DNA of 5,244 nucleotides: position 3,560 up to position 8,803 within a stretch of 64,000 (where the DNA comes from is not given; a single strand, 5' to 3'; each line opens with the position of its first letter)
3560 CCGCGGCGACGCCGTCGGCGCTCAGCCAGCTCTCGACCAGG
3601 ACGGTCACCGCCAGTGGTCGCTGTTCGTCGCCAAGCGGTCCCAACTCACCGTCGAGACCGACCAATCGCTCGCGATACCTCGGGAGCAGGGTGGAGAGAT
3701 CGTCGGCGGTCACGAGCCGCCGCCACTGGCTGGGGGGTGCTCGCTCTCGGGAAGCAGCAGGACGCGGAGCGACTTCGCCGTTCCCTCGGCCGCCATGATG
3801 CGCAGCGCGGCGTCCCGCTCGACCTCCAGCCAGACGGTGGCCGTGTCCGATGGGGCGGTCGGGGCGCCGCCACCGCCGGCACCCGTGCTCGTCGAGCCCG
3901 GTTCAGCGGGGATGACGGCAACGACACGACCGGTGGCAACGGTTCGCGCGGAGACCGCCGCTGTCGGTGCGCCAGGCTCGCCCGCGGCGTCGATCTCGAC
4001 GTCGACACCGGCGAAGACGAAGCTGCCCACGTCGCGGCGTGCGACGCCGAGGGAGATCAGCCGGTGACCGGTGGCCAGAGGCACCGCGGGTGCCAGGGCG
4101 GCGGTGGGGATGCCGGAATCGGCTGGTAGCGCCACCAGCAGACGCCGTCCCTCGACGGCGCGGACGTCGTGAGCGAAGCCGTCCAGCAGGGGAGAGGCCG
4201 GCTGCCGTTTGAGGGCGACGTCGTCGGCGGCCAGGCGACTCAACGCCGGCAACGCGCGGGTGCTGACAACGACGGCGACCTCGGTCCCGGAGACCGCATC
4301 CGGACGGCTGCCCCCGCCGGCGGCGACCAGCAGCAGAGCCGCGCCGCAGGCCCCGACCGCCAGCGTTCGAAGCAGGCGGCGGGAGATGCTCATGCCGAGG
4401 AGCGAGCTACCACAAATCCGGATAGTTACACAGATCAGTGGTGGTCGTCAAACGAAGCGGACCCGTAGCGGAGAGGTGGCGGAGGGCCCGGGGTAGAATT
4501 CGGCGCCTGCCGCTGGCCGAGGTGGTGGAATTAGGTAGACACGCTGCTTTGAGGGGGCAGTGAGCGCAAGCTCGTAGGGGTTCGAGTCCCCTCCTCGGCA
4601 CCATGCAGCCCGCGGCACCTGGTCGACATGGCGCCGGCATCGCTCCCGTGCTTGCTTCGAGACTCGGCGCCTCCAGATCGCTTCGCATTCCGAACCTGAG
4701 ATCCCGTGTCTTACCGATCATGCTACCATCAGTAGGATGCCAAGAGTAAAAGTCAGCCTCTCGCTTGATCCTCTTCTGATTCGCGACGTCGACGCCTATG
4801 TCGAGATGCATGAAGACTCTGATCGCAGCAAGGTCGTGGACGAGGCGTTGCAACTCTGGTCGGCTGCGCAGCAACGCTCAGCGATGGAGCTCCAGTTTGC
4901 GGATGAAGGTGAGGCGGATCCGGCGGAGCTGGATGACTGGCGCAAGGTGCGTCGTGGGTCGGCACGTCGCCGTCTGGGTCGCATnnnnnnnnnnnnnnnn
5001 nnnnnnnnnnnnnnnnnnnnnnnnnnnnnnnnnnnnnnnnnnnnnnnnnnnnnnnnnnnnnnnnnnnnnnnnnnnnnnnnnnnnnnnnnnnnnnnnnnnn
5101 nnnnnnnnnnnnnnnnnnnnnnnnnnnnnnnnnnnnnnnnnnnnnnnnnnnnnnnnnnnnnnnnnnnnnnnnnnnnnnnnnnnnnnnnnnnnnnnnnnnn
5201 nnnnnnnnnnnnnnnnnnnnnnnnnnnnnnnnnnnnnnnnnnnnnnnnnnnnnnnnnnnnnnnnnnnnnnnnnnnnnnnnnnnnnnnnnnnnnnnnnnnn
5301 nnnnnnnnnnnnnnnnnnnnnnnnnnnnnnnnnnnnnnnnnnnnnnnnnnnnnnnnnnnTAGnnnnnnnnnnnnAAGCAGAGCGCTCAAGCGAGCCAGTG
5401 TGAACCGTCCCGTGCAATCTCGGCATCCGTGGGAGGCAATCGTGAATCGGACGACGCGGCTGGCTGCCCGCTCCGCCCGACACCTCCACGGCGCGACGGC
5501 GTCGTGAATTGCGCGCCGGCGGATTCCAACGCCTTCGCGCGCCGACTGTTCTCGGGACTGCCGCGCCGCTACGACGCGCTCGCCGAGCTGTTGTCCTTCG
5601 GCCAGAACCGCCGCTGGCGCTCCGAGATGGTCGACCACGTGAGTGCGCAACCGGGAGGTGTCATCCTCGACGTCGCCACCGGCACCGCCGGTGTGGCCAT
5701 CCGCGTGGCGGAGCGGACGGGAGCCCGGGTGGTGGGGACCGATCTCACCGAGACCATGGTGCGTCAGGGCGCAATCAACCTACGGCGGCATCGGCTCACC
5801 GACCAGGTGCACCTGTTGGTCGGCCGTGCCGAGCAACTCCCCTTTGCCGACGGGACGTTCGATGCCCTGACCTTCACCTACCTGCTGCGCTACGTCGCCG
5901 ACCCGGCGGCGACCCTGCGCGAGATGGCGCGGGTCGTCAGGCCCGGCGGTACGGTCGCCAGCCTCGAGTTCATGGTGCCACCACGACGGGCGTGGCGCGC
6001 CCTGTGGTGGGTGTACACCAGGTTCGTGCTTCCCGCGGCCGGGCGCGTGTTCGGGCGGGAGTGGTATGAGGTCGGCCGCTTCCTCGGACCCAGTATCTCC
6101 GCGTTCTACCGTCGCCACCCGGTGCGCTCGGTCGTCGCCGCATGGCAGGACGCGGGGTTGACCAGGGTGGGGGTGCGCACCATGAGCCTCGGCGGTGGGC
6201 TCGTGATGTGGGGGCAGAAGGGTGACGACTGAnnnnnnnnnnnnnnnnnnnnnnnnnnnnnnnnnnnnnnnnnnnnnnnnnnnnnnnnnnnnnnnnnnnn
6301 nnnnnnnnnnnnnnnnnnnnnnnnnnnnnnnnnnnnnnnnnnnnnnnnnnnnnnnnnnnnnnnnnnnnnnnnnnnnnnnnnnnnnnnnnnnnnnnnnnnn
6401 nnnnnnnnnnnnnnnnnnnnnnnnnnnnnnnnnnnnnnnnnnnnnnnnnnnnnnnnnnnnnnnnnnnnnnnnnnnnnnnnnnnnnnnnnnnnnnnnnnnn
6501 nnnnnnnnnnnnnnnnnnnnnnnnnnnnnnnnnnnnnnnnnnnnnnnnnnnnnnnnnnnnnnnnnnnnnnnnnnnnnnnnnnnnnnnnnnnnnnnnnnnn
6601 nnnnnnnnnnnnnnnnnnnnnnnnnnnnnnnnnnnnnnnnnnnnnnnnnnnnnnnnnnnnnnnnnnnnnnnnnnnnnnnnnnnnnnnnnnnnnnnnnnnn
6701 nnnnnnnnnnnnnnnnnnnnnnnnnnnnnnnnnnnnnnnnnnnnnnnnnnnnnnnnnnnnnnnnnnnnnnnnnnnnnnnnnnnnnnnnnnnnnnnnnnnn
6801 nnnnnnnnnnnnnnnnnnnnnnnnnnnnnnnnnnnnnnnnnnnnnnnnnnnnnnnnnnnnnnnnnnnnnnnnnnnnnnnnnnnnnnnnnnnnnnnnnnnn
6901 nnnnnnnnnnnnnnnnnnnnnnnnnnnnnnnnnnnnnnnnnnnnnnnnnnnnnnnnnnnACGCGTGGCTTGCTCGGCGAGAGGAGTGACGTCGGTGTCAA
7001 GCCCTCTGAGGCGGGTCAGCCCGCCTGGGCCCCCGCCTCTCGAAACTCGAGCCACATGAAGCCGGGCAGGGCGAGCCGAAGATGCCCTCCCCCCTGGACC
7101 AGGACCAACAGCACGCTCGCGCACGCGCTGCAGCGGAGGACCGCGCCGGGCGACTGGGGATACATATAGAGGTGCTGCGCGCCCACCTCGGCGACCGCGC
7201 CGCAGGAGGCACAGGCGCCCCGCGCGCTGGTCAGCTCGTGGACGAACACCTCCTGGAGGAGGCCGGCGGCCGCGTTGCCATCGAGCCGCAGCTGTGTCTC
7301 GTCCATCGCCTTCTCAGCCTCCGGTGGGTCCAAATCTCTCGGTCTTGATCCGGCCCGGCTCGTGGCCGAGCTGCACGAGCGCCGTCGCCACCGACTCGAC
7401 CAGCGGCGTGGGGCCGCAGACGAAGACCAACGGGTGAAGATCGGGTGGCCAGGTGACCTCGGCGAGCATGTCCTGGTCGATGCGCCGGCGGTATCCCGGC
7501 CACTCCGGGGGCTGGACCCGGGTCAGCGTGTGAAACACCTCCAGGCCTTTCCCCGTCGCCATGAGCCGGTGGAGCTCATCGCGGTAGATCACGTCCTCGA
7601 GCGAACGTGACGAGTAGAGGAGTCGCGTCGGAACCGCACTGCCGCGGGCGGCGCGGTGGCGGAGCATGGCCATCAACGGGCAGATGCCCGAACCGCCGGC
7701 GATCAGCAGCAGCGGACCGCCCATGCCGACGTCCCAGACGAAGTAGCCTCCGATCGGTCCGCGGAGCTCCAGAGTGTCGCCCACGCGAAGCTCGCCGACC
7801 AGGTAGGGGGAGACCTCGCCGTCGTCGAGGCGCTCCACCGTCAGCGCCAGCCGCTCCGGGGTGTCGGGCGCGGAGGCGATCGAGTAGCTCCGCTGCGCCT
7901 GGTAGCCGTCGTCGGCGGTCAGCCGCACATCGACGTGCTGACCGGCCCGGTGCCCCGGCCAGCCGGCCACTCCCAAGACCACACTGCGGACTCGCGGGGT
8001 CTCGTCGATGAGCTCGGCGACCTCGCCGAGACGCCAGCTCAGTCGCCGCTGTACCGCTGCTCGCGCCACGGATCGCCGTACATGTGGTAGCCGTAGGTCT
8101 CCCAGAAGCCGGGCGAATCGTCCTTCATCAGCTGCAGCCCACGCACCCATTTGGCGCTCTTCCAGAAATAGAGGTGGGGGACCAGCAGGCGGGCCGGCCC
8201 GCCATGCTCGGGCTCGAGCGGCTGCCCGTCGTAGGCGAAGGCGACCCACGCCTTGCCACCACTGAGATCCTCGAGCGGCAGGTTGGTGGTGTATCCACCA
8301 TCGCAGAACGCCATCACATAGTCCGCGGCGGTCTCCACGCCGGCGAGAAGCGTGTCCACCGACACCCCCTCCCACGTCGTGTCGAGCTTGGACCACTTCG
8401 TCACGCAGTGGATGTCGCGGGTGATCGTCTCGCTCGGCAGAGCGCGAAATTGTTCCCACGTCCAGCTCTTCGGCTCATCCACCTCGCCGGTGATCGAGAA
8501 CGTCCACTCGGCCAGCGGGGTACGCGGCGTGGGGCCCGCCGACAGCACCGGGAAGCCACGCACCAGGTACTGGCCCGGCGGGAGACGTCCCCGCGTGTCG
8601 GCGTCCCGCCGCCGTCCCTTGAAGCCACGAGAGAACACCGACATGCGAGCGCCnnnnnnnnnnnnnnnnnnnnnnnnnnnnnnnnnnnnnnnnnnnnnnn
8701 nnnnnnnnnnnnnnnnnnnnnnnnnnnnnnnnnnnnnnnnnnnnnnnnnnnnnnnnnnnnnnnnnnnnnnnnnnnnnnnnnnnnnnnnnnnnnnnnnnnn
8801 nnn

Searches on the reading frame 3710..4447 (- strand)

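Call 36: search_protein_families(library=pfam, proteins=[window:3710-4447:-], max_evalue=0.001)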
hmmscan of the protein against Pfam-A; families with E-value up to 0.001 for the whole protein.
window:3710-4447:- (245 aa): 2 families
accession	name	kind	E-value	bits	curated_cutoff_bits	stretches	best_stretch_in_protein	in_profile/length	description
PF08666.17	SAF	-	2.5e-07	31.6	21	1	58-118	2-62/63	SAF domain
PF13144.11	ChapFlgA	-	0.0008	19.9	23.8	0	58-126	2-68/122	Chaperone for flagella basal body P-ring formation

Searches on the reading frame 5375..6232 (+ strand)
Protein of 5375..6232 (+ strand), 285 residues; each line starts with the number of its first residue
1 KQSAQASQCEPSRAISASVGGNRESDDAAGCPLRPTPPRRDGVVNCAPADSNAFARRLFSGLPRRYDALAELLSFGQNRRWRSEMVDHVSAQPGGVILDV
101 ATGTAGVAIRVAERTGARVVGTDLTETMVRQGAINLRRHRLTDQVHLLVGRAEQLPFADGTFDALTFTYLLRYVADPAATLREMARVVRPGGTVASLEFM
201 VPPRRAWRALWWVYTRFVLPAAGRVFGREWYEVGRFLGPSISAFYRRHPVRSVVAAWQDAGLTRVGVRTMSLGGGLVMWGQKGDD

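Call 36: search_protein_families(library=pfam, proteins=[window:5375-6232:+], max_evalue=0.001)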
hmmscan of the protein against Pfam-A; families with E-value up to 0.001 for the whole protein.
window:5375-6232:+ (285 aa): 6 families
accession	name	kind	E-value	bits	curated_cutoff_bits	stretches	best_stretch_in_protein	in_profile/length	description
PF01209.24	Ubie_methyltran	-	1.5e-39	136.2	20.1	1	56-274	10-225/233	ubiE/COQ5 methyltransferase family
PF08241.18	Methyltransf_11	-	8.9e-21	74.8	21.2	1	98-195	1-94/95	Methyltransferase domain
PF13649.12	Methyltransf_25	-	2.7e-20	73.3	27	1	97-192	1-97/97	Methyltransferase domain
PF13847.12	Methyltransf_31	-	3.2e-17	63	27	1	93-197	3-110/145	Methyltransferase domain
PF08242.18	Methyltransf_12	-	2.6e-12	47.8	30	1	98-193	1-97/98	Methyltransferase domain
PF13489.12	Methyltransf_23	-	4.3e-10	40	27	1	91-216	20-136/164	Methyltransferase domain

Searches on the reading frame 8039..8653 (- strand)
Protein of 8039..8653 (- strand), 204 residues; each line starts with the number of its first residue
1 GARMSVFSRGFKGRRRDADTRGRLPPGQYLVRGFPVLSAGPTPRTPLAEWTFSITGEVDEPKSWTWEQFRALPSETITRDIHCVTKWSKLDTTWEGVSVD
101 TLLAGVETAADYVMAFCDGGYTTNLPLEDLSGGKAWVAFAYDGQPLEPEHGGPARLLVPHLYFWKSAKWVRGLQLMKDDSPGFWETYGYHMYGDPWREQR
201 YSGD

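Call 9: search_protein_families(library=pfam, proteins=[window:8039-8653:-], max_evalue=0.01)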
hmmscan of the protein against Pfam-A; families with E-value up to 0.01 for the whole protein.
window:8039-8653:- (204 aa): 1 family
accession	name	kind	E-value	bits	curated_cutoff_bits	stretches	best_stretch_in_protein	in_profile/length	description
PF00174.25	Oxidored_molyb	-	5.5e-39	133.9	24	1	40-184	2-169/169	Oxidoreductase molybdopterin binding domain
